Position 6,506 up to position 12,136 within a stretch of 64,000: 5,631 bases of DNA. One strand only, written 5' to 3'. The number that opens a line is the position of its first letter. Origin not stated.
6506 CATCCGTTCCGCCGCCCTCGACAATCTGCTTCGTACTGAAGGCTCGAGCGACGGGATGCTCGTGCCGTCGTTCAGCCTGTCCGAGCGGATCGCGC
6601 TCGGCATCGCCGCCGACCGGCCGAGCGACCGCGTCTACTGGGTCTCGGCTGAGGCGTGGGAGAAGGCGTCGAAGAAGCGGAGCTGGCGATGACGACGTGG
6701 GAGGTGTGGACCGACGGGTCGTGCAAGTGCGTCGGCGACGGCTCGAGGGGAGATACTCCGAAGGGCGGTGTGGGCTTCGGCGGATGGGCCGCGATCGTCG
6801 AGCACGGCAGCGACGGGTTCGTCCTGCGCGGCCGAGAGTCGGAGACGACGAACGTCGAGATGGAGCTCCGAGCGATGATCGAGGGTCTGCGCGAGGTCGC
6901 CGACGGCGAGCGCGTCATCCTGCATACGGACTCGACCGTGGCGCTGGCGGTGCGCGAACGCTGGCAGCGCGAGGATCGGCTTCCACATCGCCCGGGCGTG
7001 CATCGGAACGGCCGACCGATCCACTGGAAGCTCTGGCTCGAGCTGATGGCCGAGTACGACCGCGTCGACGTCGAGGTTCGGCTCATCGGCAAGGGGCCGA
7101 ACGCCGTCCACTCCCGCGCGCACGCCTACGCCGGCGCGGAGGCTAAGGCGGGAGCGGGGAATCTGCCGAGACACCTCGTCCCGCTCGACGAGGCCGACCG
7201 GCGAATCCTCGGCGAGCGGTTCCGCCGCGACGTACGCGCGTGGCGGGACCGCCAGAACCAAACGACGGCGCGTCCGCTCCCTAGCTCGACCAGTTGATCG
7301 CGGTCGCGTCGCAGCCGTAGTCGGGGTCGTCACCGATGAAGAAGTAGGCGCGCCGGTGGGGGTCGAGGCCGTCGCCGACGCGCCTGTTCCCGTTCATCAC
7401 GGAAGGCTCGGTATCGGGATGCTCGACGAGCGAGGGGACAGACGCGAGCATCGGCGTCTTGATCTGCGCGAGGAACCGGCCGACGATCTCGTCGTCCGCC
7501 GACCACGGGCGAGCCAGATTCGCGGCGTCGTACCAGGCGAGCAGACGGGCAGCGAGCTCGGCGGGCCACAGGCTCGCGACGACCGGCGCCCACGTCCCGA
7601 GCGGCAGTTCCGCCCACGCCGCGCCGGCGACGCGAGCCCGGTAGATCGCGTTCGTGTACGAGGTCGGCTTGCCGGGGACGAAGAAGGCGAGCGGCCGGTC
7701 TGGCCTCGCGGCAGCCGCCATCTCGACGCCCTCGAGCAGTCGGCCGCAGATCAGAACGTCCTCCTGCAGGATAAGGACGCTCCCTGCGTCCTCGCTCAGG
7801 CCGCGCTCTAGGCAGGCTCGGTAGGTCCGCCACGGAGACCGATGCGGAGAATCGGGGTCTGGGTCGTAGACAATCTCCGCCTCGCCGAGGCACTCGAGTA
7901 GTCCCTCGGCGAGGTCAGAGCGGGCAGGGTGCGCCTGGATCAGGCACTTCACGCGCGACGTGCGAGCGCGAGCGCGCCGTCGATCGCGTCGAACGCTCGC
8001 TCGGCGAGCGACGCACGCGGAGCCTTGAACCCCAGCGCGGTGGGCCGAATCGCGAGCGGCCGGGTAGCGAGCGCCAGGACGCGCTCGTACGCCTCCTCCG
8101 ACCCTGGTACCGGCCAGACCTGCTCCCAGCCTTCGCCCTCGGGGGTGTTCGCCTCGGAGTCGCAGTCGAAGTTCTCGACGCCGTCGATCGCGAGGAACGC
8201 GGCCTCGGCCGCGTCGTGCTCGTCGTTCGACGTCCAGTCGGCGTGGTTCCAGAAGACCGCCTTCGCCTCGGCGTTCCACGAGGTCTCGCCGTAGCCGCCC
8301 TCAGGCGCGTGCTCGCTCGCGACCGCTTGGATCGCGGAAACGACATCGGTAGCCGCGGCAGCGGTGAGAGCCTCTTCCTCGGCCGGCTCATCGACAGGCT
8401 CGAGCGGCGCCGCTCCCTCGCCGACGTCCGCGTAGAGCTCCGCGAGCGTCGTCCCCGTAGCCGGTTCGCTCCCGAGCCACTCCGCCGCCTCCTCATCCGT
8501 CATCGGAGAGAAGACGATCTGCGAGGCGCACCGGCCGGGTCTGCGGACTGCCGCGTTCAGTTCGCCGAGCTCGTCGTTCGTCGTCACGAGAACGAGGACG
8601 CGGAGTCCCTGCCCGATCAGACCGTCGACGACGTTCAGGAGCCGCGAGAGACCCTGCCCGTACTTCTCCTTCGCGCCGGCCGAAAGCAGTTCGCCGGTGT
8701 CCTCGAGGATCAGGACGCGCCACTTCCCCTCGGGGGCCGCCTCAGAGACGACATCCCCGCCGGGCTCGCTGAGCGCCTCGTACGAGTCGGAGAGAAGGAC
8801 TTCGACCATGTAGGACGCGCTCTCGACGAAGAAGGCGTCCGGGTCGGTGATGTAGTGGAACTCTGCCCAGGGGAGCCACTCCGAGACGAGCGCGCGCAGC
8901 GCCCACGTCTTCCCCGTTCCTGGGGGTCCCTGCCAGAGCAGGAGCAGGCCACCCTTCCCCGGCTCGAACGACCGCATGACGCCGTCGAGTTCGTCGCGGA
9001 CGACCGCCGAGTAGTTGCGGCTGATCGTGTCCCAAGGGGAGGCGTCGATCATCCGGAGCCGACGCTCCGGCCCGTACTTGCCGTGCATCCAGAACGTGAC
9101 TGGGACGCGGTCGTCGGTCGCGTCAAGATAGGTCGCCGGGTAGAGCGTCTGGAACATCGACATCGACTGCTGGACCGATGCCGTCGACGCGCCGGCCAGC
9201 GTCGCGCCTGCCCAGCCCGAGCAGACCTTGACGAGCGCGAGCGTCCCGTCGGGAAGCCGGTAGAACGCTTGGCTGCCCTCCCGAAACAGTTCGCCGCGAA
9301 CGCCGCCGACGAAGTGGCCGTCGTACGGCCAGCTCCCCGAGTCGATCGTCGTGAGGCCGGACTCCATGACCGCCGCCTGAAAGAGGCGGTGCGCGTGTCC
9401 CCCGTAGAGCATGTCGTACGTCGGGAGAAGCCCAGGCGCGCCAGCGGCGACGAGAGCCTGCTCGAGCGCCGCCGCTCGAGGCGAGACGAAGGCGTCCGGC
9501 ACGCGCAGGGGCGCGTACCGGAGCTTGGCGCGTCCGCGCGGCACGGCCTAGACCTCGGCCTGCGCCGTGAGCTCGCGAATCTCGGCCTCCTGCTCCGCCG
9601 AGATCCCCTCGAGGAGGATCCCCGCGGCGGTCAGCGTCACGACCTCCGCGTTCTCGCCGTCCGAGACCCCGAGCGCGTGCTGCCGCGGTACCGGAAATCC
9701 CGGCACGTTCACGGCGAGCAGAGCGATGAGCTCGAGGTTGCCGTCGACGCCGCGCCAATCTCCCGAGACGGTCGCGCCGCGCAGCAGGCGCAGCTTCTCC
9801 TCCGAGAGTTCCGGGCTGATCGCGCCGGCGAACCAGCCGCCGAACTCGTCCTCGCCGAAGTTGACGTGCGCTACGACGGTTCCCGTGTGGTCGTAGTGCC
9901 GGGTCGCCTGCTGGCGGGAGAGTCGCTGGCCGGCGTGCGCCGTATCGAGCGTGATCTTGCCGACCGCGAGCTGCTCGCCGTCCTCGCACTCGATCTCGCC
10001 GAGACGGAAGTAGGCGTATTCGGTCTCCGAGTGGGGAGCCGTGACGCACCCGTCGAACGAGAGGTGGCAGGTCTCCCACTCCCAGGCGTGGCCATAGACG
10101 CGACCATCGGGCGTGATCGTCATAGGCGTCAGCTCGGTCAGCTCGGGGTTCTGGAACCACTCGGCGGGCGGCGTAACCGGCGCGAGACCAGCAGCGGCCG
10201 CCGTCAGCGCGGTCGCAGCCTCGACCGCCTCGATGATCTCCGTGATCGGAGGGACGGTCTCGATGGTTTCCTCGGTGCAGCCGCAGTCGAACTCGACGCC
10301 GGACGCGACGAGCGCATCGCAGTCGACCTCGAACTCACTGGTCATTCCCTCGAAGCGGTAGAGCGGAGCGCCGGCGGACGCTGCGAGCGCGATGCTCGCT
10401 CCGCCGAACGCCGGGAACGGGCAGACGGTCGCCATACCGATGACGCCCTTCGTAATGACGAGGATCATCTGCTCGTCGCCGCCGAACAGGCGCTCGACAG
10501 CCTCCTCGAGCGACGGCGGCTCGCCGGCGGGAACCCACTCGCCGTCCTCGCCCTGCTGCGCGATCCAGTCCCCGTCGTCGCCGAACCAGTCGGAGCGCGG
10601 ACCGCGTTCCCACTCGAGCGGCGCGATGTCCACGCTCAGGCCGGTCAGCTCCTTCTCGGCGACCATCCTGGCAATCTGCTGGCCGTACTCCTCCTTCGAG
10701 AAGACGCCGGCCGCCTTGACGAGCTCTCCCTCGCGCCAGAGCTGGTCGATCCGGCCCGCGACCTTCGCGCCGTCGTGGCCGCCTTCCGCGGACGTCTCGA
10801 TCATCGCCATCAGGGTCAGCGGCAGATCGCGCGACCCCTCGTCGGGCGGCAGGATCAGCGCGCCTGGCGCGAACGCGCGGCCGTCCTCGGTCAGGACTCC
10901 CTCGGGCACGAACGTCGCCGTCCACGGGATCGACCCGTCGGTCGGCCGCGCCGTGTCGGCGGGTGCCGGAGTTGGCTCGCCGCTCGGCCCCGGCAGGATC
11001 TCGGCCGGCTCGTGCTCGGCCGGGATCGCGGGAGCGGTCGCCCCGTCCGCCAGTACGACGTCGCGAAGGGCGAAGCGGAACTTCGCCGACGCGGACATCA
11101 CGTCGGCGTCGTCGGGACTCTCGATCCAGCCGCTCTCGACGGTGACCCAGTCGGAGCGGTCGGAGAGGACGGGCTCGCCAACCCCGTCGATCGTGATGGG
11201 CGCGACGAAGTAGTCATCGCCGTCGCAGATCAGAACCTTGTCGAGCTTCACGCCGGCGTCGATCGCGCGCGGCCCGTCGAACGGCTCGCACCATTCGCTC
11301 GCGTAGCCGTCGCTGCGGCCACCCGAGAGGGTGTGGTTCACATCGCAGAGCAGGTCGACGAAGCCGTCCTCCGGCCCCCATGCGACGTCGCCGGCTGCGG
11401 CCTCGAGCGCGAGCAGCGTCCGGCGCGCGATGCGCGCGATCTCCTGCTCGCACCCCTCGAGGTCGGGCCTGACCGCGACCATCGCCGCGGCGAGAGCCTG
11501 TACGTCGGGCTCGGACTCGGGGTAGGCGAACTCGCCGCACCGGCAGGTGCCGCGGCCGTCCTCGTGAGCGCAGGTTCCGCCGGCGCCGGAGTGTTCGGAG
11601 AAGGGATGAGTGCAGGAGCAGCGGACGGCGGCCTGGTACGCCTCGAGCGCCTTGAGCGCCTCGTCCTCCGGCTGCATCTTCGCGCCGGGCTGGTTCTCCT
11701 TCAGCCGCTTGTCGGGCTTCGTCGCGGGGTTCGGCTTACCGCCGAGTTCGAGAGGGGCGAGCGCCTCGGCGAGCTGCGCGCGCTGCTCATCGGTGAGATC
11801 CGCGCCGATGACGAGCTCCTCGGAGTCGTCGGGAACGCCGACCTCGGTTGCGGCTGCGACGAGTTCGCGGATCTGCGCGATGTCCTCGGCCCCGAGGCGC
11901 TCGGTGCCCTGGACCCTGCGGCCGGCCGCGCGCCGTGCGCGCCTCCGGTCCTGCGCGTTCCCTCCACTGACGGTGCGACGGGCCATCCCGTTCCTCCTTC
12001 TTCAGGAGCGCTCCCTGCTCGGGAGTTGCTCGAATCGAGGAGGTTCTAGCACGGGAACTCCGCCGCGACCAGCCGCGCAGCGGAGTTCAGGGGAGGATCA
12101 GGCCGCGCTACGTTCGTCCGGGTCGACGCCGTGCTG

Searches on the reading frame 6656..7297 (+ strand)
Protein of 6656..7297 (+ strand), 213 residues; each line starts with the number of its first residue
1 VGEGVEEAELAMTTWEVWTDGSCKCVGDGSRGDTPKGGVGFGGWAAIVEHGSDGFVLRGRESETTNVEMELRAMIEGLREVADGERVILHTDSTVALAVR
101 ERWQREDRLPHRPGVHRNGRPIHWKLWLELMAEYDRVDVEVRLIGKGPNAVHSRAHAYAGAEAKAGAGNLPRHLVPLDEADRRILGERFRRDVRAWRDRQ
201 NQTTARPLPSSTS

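Call 14: search_protein_families(library=phrogs, proteins=[window:6656-7297:+], max_evalue=0.001)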
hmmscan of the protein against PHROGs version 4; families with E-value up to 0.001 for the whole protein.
window:6656-7297:+ (213 aa): 1 family
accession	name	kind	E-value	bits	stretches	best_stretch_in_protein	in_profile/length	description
phrog_531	-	DNA, RNA and nucleotide metabolism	9.6e-17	62.2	1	6-107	67-168/285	Rnase H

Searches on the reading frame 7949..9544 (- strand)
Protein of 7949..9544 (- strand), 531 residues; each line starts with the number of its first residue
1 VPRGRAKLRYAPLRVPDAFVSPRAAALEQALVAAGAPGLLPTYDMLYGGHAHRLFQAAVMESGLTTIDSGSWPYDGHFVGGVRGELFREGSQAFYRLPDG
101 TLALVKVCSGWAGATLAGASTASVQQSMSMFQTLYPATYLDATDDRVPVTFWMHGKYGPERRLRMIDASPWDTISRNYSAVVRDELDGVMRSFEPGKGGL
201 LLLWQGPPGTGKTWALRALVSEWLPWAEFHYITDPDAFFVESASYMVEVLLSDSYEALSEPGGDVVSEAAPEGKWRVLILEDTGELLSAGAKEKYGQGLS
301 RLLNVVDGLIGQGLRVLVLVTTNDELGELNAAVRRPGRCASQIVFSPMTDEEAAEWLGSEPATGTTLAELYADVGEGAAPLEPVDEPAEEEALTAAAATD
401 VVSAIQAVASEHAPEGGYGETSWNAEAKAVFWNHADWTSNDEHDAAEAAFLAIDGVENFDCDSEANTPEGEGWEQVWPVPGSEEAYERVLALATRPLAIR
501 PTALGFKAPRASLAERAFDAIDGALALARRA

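Call 14: search_protein_families(library=phrogs, proteins=[window:7949-9544:-], max_evalue=0.001)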
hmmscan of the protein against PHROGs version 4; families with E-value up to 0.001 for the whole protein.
window:7949-9544:- (531 aa): 3 families
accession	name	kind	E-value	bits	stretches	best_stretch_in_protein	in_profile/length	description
phrog_33861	-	unknown function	2.8e-46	159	1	146-359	136-367/407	-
phrog_7485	-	unknown function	1.4e-07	31.9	1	291-356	307-370/430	-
phrog_14322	-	unknown function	1.1e-06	29.2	1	277-355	283-358/398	-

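Call 36: search_protein_families(library=pfam, proteins=[window:7949-9544:-], max_evalue=0.01)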
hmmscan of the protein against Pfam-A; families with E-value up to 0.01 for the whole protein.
window:7949-9544:- (531 aa): 3 families
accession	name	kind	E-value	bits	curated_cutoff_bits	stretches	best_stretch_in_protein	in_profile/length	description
PF19347.4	DUF5925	-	8.7e-11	42.1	27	1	142-191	128-178/178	Domain of unknown function (DUF5925)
PF00004.35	AAA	-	3.8e-10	40.7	21.2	1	203-345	2-129/131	ATPase family associated with various cellular activities (AAA)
PF13191.12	AAA_16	-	0.0073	17.3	32.6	0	190-312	16-126/167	AAA ATPase domain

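Call 68: search_protein_families(library=ncbifam, proteins=[window:7949-9544:-], max_evalue=0.1)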
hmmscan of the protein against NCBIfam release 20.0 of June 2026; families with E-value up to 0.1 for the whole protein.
window:7949-9544:- (531 aa): 5 families
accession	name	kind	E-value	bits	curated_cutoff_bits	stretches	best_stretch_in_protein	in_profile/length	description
TIGR01243.1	CDC48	subfamily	8.1e-06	24.4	802.65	1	193-351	209-349/733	CDC48 family AAA ATPase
TIGR01241.2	FtsH_fam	equivalog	0.0052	15.6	600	0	290-345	276-329/598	ATP-dependent zinc metalloprotease FtsH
NF008004.0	PRK10733.1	equivalog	0.031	12.3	1008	1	202-345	188-319/644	ATP-dependent zinc metalloprotease FtsH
TIGR01242.2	TIGR01242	subfamily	0.034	13.1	500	0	194-222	146-171/362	proteasome-activating nucleotidase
NF003069.1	PRK03992.1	subfamily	0.089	11.9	500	0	194-220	163-186/379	proteasome-activating nucleotidase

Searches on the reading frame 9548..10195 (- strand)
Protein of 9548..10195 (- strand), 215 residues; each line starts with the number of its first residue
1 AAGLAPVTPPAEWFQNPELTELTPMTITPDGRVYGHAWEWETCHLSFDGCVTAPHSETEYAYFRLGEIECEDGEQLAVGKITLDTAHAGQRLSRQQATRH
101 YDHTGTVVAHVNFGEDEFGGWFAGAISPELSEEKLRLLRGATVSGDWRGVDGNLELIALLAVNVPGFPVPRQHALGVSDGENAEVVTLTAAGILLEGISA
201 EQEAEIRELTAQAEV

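Call 69: search_solved_structures(query=window:9548-10195:-, max_evalue=10, show_alignments=2)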
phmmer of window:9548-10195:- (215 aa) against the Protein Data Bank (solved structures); distinct sequences matched with E-value up to 10: 6.
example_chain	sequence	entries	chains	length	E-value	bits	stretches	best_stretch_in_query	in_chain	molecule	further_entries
1yj9_R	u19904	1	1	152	0.43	13.5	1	116-179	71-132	50S ribosomal protein L22P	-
1ffk_O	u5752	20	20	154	1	12.3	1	116-181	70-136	RIBOSOMAL PROTEIN L22 | 50S ribosomal protein L22P | 50S RIBOSOMAL PROTEIN L22P HMAL22, HL23, RIBOSOMAL PROTEIN L22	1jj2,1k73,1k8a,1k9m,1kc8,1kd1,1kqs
3g4s_R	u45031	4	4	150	1.1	12.3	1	116-180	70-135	50S ribosomal protein L22P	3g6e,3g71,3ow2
1s72_R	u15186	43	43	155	1.1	12.2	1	116-181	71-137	50S ribosomal protein L22P | 50S ribosomal protein L22 | RPL22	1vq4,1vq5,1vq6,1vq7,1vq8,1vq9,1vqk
4mdr_A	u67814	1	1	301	1.5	11.7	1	126-178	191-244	AP-4 complex subunit mu-1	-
3l81_A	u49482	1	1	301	1.5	11.7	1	126-178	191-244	AP-4 complex subunit mu-1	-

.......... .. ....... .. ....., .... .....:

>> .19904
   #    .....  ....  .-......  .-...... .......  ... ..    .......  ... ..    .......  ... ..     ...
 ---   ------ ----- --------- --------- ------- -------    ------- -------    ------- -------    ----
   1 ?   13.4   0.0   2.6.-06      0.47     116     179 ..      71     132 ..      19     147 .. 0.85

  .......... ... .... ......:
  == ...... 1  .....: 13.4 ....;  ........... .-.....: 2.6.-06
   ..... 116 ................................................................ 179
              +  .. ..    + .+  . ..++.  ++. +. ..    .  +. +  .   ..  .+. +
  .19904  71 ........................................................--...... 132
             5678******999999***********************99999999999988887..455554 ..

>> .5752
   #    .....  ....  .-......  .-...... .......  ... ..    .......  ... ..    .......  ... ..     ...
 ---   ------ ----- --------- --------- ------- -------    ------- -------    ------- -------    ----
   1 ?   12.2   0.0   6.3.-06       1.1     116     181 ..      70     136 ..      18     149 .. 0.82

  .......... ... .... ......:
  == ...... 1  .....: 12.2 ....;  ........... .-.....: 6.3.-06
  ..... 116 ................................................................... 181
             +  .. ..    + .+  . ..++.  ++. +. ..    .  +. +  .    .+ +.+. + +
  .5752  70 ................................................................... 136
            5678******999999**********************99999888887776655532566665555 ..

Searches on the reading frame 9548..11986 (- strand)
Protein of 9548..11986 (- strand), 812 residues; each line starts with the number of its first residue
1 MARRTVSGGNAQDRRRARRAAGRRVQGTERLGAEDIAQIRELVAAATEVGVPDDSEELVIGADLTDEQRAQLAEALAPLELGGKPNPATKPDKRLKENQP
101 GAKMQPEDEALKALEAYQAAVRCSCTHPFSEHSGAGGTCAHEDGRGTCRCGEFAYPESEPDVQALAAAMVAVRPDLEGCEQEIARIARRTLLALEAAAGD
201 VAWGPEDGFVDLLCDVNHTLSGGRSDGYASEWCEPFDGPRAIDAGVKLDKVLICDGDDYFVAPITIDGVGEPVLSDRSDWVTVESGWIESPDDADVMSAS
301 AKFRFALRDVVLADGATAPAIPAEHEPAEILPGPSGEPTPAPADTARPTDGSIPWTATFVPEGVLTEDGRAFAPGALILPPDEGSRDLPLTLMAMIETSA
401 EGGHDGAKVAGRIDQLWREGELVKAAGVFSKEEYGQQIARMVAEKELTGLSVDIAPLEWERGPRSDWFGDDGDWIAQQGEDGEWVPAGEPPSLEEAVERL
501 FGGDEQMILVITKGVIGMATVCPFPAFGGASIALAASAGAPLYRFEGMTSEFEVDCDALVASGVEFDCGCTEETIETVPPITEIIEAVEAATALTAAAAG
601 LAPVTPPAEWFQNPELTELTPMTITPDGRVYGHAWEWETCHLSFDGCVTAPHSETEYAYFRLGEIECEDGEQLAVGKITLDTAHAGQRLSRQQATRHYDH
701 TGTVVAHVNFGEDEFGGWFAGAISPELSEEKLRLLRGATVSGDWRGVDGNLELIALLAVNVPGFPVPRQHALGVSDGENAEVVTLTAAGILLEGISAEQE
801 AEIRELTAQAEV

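Call 14: search_protein_families(library=phrogs, proteins=[window:9548-11986:-], max_evalue=0.001)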
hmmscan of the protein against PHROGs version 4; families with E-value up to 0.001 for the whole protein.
window:9548-11986:- (812 aa): 5 families
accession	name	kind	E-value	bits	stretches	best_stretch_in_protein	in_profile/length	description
phrog_859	-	head and packaging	7.8e-80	270.4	1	318-791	363-738/807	portal protein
phrog_21470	-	unknown function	4.7e-73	247.6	1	343-807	16-420/500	-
phrog_18402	-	head and packaging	1.5e-52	180.1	1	601-802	12-205/861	head maturation protease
phrog_29860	-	head and packaging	3.1e-44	152.7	1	608-791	18-198/405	virion structural protein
phrog_21406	-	unknown function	2.4e-21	76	1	591-764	595-775/1668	-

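Call 36: search_protein_families(library=pfam, proteins=[window:9548-11986:-], max_evalue=0.01)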
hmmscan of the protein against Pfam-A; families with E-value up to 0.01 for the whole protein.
window:9548-11986:- (812 aa): 0 families

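Call 68: search_protein_families(library=ncbifam, proteins=[window:9548-11986:-], max_evalue=0.1)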
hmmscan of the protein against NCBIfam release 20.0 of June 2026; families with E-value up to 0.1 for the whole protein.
window:9548-11986:- (812 aa): 1 family
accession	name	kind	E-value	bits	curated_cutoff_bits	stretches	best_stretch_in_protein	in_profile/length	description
NF045560.1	aroma_sacti_dom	domain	0.029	14.6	30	0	784-809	5-30/52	aroma-sacti cluster domain-containing protein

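Call 70: search_dna_similar(query=window:9548-11986:-, collection=phages, mode=protein, max_rows=25)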
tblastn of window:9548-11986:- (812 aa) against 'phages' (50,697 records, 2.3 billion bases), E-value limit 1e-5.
Records with a match: 876; places in all: 876; records where one place covers at least 80% of the query: 0.
Best place of each record, by identity: <60% 876.
By first word of the organism name: Mycobacterium 496; Gordonia 198; Microbacterium 131; Arthrobacter 18; Streptomyces 16; Rhodococcus 3; Curtobacterium 2; Actinoplanes 2; Tsukamurella 2; Mycolicibacterium 2; and 6 more.
By host as written in the record: Mycobacterium smegmatis mc2 155 348; Gordonia terrae 3612 155; Mycobacterium smegmatis mc#155 83; Microbacterium foliorum NRRL B-24224 58; Microbacterium foliorum NRRL B-24224 SEA 29; Microbacterium paraoxydans NWU1 27; Gordonia terrae CAG3 16; Gordonia rubripertincta NRRL B-16540 12; and 54 more.
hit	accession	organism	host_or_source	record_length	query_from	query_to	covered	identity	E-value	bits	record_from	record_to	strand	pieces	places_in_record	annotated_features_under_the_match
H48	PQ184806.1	Arthrobacter phage MellowYellow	Arthrobacter globiformis B-2979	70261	353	807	37%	45.0%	9e-43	248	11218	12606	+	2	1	21: capsid maturation protease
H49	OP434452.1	Arthrobacter phage Pureglobe5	Arthrobacter globiformis B-2979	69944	353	807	37%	44.6%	2e-42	248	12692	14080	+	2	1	26: capsid maturation protease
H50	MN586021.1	Arthrobacter phage Beagle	Arthrobacter globiformis NRRL B-2979 SEA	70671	353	807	37%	44.6%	2e-42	248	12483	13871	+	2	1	25: capsid maturation protease and MuF-like fusion protein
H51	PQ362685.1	Arthrobacter phage Pointis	Arthrobacter globiformis B-2979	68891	353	807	37%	44.3%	7e-42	246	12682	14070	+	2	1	24: capsid maturation protease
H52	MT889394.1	Arthrobacter phage Odyssey395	Arthrobacter globiformis NRRL B-2979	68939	353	807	37%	44.0%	2e-41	245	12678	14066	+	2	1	26: capsid maturation protease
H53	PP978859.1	Arthrobacter phage AWGoat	Arthrobacter globiformis NRRL B-2880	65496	353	790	35%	43.4%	2e-35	230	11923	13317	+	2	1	18: capsid maturation protease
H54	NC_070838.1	Arthrobacter phage SilentRX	Arthrobacter globiformis B-2979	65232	353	790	35%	43.1%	2e-35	230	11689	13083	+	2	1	19: head maturation protease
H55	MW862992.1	Arthrobacter phage SilentRX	Arthrobacter globiformis B-2979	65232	353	790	35%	43.1%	2e-35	230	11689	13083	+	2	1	19: capsid maturation protease and MuF-like fusion protein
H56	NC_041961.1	Arthrobacter phage Tank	Arthrobacter sp. ATCC 21022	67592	354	791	35%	42.5%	9e-37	214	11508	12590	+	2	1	18: portal protein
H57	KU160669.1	Arthrobacter phage Tank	Arthrobacter sp. ATCC 21022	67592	354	791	35%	42.5%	9e-37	214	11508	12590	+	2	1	18: capsid maturation protease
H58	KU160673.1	Arthrobacter phage Wilde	Arthrobacter sp. ATCC 21022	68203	354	791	35%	42.5%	9e-37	214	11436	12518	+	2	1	18: capsid maturation protease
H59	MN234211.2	Arthrobacter phage Mimi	Arthrobacter globiformis NRRL B-2979 SEA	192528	351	768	32%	45.2%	2e-40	230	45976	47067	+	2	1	80: capsid maturation protease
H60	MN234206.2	Arthrobacter phage Racecar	Arthrobacter globiformis NRRL B-2979 SEA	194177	351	768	32%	45.2%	2e-40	230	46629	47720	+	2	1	81: capsid maturation protease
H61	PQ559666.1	Arthrobacter phage Talia1610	Arthrobacter globiformis B-2979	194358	351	768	32%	45.2%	2e-40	230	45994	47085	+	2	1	80: capsid maturation protease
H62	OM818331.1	Arthrobacter phage BruhMoment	Arthrobacter globiformis B-2979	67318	353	804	37%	39.8%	2e-33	216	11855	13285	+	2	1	19: capsid maturation protease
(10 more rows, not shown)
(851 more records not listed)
